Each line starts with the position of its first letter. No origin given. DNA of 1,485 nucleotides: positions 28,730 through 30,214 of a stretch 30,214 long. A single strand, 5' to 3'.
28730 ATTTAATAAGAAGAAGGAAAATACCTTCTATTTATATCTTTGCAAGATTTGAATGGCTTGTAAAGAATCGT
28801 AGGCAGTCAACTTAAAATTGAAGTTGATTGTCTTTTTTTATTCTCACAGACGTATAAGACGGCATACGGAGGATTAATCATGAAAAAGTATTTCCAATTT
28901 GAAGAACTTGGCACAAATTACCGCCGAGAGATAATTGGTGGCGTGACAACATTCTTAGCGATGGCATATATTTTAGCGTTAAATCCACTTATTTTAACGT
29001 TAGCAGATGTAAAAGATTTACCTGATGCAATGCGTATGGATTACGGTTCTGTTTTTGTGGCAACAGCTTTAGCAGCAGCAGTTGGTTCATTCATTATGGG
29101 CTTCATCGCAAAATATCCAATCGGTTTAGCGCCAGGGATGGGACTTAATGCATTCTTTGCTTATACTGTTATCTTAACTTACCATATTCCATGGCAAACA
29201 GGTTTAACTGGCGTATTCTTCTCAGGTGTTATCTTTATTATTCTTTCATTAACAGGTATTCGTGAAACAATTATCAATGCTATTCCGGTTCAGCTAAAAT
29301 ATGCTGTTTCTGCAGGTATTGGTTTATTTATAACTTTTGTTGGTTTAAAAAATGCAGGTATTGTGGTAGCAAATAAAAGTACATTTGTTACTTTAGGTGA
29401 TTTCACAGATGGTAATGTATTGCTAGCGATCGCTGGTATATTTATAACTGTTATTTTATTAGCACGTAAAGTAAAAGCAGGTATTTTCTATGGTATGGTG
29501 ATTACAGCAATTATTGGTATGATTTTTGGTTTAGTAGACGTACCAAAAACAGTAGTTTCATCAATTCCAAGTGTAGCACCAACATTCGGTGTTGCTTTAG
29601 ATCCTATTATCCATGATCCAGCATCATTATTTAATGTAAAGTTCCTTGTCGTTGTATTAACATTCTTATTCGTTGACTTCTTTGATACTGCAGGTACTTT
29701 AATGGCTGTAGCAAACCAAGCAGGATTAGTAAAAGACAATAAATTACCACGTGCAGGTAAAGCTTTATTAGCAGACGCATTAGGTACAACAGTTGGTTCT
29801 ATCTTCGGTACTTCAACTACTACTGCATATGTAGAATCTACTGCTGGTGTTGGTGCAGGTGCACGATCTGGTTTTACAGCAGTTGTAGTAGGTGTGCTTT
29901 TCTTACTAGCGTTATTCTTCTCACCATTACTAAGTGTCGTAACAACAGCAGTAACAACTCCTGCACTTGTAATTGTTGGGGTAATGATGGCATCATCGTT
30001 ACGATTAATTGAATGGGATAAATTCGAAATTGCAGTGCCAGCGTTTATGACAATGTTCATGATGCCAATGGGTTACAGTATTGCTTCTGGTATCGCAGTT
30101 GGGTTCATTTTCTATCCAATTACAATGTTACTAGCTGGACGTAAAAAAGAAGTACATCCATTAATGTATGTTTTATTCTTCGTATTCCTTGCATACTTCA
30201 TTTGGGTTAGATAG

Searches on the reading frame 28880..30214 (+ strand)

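Call 56: search_protein_families(library=pfam, proteins=[window:28880-30214:+], max_evalue=0.01)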
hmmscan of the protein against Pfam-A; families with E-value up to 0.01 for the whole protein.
window:28880-30214:+ (444 aa): 1 family
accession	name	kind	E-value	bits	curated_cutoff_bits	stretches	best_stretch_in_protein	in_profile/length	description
PF00860.26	Xan_ur_permease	-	8.6e-49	166.7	27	1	16-405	2-387/389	Permease family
